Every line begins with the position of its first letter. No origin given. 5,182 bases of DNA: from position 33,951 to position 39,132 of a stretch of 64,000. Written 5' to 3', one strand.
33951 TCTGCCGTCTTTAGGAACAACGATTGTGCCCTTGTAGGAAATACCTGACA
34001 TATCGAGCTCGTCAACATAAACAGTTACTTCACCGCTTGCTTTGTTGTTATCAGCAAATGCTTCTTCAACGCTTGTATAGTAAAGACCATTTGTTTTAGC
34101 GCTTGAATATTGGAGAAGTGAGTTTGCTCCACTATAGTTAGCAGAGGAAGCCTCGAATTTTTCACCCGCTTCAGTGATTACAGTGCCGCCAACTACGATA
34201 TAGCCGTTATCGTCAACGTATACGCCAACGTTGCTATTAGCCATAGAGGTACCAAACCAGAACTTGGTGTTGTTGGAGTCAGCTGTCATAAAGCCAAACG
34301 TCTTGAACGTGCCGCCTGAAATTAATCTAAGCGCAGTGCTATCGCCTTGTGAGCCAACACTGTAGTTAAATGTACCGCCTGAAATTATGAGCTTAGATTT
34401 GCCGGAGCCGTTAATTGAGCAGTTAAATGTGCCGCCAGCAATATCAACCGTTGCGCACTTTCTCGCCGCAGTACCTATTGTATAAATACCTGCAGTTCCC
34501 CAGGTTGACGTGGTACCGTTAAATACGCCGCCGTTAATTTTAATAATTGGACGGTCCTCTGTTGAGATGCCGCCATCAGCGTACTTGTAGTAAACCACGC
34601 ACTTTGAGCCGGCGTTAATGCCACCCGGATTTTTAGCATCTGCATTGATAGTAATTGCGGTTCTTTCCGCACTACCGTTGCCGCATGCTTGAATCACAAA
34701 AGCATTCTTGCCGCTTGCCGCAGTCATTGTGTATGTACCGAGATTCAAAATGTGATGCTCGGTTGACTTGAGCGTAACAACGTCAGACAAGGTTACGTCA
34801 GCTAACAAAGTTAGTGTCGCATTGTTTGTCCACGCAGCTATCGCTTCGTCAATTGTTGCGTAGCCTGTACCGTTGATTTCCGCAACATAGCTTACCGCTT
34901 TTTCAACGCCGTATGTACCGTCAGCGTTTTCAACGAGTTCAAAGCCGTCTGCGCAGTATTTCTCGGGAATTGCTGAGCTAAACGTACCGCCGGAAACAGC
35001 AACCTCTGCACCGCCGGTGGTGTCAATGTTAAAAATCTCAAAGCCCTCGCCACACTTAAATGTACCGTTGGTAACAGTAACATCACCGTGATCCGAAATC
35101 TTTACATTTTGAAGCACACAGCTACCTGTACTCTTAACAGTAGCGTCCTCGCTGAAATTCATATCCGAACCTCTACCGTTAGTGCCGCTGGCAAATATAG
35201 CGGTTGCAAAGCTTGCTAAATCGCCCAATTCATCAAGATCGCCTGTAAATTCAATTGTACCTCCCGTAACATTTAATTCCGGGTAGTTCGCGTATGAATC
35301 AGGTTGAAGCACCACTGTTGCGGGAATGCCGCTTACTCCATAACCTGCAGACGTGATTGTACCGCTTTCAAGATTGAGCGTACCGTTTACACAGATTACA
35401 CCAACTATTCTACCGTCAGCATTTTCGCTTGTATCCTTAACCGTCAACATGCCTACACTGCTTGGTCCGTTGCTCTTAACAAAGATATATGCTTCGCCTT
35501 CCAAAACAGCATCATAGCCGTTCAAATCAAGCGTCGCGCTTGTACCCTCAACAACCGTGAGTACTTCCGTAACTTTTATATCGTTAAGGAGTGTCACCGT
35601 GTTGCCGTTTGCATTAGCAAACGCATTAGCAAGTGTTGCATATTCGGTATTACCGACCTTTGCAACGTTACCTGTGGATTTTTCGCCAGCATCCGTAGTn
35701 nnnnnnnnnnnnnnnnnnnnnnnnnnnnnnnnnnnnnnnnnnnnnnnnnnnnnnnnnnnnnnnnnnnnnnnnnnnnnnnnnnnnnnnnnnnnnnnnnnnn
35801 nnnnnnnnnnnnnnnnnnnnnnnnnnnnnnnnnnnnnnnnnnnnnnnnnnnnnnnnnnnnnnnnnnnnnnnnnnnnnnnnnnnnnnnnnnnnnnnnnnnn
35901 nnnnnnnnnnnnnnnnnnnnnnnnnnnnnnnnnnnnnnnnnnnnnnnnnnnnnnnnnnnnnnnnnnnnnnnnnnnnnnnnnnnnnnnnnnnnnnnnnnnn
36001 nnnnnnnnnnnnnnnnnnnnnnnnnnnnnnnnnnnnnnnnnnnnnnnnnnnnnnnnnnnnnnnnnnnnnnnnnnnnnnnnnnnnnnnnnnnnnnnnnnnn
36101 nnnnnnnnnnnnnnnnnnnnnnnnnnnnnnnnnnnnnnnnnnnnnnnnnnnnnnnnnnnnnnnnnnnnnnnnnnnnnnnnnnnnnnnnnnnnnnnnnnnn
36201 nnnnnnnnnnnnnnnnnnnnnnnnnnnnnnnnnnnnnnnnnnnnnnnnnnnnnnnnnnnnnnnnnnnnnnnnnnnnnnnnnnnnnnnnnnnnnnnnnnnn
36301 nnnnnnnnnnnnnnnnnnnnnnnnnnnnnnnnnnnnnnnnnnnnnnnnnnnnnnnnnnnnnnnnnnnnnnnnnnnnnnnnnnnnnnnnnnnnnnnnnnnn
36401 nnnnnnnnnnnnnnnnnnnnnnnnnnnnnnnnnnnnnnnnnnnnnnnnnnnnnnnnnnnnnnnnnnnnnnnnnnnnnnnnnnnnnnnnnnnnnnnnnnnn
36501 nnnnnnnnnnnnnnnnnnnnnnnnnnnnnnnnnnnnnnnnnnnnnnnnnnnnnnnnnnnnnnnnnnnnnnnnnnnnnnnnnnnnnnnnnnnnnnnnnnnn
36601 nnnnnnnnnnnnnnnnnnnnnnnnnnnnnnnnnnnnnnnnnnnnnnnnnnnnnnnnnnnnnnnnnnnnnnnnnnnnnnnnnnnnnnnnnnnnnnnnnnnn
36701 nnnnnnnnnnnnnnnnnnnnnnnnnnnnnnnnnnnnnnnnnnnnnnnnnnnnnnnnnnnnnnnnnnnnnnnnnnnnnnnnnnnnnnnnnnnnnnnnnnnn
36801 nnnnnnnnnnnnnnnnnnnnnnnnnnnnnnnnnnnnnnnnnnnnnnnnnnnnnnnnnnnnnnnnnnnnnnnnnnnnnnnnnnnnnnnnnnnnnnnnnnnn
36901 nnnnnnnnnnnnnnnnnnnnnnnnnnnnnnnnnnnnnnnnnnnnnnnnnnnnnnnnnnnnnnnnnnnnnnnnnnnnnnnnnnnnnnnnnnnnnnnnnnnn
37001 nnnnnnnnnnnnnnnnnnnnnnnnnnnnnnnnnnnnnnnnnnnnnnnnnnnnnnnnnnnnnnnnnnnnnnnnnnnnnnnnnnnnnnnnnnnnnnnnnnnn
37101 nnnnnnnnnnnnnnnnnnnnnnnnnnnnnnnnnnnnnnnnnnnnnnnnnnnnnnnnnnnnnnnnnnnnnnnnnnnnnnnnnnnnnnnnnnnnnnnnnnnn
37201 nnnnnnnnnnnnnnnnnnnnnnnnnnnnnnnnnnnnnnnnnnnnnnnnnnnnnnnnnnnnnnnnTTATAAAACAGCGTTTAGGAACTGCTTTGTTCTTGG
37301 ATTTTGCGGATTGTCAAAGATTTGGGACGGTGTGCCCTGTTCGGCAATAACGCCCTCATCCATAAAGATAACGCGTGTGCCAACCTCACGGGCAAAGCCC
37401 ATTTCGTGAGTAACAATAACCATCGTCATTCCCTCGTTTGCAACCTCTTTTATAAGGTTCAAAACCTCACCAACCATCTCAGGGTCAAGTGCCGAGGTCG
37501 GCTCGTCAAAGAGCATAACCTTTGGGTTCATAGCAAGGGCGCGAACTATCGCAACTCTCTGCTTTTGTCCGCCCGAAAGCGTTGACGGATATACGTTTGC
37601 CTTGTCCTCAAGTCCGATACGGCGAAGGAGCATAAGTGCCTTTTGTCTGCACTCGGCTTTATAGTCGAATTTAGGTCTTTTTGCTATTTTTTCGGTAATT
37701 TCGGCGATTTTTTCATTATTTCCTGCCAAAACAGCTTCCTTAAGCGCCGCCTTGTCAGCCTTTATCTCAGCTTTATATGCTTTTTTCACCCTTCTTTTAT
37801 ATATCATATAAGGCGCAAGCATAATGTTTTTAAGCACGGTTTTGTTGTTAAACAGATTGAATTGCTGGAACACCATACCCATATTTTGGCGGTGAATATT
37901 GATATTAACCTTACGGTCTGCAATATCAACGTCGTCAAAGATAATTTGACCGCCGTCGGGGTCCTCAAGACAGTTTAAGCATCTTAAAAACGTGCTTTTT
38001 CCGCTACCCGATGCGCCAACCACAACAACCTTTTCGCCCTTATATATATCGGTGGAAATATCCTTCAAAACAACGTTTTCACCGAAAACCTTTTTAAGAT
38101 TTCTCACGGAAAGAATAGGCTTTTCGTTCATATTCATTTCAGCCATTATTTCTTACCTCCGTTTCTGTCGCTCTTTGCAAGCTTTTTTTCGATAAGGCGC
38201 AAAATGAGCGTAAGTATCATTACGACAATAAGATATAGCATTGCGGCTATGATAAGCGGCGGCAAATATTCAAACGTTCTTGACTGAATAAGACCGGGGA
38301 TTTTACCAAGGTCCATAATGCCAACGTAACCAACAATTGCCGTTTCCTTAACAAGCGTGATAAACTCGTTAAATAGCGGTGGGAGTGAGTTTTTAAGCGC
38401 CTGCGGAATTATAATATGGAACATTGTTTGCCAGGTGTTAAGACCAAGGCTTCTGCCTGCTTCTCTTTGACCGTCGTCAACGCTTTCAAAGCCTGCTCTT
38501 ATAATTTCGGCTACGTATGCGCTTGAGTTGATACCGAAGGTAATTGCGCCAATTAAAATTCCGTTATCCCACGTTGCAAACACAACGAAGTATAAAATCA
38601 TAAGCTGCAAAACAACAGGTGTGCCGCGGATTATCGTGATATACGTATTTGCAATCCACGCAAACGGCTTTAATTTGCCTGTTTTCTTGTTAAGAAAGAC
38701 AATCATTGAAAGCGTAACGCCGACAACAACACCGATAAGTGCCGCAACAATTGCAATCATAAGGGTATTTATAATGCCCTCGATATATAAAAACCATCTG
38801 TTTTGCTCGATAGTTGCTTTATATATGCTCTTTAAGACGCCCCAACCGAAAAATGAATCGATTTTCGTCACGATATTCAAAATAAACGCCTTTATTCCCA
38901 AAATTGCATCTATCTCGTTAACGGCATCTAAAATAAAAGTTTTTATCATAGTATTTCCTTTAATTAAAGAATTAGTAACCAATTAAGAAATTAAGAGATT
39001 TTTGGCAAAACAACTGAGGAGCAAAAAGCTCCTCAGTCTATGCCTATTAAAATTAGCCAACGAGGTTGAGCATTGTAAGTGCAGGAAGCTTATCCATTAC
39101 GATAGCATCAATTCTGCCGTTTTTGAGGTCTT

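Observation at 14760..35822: Uninterrupted 21-kb gene encoding a 7,020-aa secreted modular protein with no recognisable anchor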

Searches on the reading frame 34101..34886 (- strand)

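Call 75: search_protein_families(library=pfam, proteins=[window:34101-34886:-], max_evalue=1)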
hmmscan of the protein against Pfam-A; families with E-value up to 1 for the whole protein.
window:34101-34886:- (262 aa): 1 family
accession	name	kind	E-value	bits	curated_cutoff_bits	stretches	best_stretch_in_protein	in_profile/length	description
PF08400.16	phage_tail_N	-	0.018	15.5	26.6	1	21-91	18-87/134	Prophage tail fibre N-terminal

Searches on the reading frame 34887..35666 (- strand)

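Call 75: search_protein_families(library=pfam, proteins=[window:34887-35666:-], max_evalue=1)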
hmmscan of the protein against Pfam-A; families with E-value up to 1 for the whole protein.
window:34887-35666:- (260 aa): 1 family
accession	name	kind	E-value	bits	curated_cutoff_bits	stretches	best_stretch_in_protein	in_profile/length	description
PF20585.4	Pectate_lyase_5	-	9.3e-05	23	24.3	1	7-102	5-110/126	Putative pectate lyase-like adhesive domain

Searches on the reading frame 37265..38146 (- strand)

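Call 8: search_protein_families(library=pfam, proteins=[window:37265-38146:-], max_evalue=0.001)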
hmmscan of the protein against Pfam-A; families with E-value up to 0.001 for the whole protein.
window:37265-38146:- (293 aa): 7 families
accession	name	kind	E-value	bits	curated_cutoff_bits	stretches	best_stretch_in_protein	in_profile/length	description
PF00005.33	ABC_tran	-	4.7e-35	121.6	25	1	27-218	1-137/137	ABC transporter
PF13304.12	AAA_21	-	7.7e-14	52.9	27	2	157-249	220-300/304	AAA domain, putative AbiEii toxin, Type IV TA system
PF02463.25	SMC_N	-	2.2e-09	37.5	40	1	114-255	64-205/220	RecF/RecN/SMC N terminal domain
PF13175.12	AAA_15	-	9.8e-05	22.6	32.1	0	28-162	15-114/374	AAA ATPase domain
PF13166.12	AAA_13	-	0.00011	21.6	36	0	140-257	453-579/713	AAA domain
PF01580.24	FtsK_SpoIIIE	-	0.00016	21.6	24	1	17-57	18-59/221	FtsK/SpoIIIE family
PF00503.26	G-alpha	-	0.00086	19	48.8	0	39-186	23-144/333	G-protein alpha subunit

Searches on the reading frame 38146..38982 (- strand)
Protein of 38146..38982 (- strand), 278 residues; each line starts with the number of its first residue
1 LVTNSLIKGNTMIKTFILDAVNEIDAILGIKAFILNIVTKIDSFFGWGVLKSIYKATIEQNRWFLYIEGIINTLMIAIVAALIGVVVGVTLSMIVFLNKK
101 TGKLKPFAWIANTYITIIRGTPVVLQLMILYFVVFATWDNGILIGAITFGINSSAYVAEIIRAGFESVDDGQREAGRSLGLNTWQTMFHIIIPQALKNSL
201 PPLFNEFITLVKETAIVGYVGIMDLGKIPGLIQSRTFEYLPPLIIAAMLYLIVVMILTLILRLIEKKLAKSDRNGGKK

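Call 8: search_protein_families(library=pfam, proteins=[window:38146-38982:-], max_evalue=0.001)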
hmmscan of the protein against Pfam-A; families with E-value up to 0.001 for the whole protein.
window:38146-38982:- (278 aa): 1 family
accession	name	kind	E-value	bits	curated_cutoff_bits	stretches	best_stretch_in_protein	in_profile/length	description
PF00528.27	BPD_transp_1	-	4.1e-25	89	26.4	1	102-269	11-183/184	Binding-protein-dependent transport system inner membrane component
